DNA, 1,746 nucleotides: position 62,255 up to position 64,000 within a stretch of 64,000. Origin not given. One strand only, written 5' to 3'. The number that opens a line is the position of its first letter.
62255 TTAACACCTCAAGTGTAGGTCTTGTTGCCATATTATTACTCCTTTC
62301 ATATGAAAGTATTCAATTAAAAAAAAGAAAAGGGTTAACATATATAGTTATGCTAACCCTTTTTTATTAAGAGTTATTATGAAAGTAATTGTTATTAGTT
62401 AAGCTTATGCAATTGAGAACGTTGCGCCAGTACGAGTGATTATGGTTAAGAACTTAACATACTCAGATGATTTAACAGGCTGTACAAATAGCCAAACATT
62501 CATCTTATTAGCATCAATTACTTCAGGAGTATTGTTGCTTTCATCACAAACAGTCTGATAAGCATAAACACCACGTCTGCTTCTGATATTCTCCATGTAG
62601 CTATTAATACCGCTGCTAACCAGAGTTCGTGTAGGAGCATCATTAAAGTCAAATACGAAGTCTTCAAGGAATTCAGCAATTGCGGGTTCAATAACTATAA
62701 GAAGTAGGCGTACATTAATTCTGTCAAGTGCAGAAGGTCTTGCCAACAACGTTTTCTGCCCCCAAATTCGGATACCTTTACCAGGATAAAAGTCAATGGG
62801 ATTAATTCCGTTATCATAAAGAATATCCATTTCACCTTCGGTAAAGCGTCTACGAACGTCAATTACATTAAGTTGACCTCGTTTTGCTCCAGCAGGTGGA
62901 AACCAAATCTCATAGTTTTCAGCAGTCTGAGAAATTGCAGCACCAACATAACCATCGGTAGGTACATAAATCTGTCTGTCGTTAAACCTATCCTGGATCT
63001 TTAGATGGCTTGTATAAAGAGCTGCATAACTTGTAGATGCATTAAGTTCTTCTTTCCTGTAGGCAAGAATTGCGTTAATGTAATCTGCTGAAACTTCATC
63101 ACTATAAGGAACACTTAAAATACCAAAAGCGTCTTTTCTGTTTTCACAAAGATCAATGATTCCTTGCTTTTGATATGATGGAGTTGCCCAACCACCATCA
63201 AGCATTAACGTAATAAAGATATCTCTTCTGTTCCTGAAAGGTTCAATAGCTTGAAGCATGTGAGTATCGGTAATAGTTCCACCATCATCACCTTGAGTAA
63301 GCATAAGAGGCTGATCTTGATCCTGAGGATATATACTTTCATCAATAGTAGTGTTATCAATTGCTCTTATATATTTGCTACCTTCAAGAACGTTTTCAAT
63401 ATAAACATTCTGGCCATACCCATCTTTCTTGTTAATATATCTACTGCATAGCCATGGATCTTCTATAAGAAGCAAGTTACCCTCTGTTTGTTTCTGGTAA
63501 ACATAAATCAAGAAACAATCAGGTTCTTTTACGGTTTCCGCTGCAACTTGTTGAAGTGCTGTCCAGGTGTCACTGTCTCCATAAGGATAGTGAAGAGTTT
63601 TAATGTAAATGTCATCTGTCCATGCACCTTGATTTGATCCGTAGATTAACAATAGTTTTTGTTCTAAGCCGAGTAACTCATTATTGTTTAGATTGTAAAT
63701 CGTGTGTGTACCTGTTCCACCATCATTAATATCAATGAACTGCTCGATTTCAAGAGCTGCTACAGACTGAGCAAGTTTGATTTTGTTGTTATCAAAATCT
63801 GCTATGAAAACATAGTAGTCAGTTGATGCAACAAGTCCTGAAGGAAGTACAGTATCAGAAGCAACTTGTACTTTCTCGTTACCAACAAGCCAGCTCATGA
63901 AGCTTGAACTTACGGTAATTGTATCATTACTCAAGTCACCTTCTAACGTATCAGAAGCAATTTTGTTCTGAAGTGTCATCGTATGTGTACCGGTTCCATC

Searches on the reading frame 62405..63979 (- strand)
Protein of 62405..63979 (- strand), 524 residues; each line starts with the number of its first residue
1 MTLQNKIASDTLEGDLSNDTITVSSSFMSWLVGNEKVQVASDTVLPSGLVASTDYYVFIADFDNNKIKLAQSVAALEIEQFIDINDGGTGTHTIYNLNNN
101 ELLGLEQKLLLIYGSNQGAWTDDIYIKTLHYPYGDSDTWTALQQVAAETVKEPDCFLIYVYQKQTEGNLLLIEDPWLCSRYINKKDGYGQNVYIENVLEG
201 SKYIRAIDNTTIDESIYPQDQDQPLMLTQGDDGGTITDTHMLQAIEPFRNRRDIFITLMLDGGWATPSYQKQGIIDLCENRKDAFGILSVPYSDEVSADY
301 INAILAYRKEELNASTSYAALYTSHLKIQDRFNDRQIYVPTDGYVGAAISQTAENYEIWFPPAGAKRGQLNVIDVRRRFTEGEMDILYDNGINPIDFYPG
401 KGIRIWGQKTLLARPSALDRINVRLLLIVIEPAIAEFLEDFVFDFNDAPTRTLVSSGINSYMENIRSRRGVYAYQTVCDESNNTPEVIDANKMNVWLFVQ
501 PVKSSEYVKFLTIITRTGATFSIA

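Call 29: search_protein_families(library=pfam, proteins=[window:62405-63979:-], max_evalue=0.01)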
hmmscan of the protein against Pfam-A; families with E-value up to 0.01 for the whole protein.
window:62405-63979:- (524 aa): 2 families
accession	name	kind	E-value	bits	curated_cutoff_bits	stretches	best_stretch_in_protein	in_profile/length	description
PF17482.7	Phage_sheath_1C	-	5.3e-12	46.1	26.9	1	415-513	3-102/104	Phage tail sheath C-terminal domain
PF04984.19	Phage_sheath_1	-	7.4e-12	45.8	31.4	1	235-411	2-168/168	Phage tail sheath protein subtilisin-like domain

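Call 83: search_dna_similar(query=window:62405-63979:-, collection=phages, mode=protein, max_rows=12)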
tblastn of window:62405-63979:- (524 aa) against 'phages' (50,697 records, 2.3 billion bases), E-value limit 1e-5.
Records with a match: 2714; places in all: 2783; records where one place covers at least 80% of the query: 0.
Best place of each record, by identity: <60% 2714.
By first word of the organism name: Escherichia 668; Synechococcus 379; Klebsiella 332; Salmonella 203; Vibrio 140; Shigella 89; Aeromonas 77; Acinetobacter 72; Erwinia 69; Cyanophage 66; and 67 more.
By host as written in the record: - 472; Escherichia coli 278; Klebsiella pneumoniae 115; Synechococcus 107; Erwinia amylovora 46; Escherichia coli O157:H7 38; Synechococcus sp. 38; Salmonella enterica 29; and 619 more.
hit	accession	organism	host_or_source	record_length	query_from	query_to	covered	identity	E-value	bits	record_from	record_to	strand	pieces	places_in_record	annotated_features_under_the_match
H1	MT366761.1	Vibrio phage vB_VcorM_GR11A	Vibrio coralliilyticus RE98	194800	112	524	72%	52.8%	1e-104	420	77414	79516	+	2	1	hypothetical protein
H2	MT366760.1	Vibrio phage vB_VcorM_GR7B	Vibrio coralliilyticus RE98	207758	112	524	73%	51.6%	5e-99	395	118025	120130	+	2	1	hypothetical protein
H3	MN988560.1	Rhizobium phage RHph_TM21B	R. phaseoli INC 1-2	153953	146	524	72%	48.8%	9e-109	362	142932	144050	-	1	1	tail sheath protein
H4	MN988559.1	Rhizobium phage RHph_TM39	R. phaseoli S20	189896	146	524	72%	48.8%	9e-109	362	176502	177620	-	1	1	tail sheath protein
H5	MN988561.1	Rhizobium phage RHph_TM61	R. etli NXC12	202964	146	524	72%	48.8%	9e-109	362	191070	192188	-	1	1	tail sheath protein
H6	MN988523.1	Rhizobium phage RHph_TM2_3B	Rhizobium phaseoli T2_3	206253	146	524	72%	48.8%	9e-109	362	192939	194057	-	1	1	tail sheath protein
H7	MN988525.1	Rhizobium phage RHph_Y65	Rhizobium phaseoli INC1-2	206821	146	524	72%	48.8%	9e-109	362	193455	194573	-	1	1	tail sheath protein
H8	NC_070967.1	Rhizobium phage RHph_Y65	Rhizobium phaseoli INC1-2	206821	146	524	72%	48.8%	9e-109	362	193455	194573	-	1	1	tail sheath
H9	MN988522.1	Rhizobium phage RHph_TM40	Rhizobium leg. CIAT894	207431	146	524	72%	48.8%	9e-109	362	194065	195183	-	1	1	tail sheath protein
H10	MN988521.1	Rhizobium phage RHph_TM30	Rhizobium sp. N941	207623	146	524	72%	48.8%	9e-109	362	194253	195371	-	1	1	tail sheath protein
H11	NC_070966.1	Rhizobium phage RHph_TM30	Rhizobium sp. N941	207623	146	524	72%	48.8%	9e-109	362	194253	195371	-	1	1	tail sheath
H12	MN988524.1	Rhizobium phage RHph_TM3_3_6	Rhizobium phaseoli T3_6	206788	146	524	72%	48.8%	9e-109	362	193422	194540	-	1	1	tail sheath protein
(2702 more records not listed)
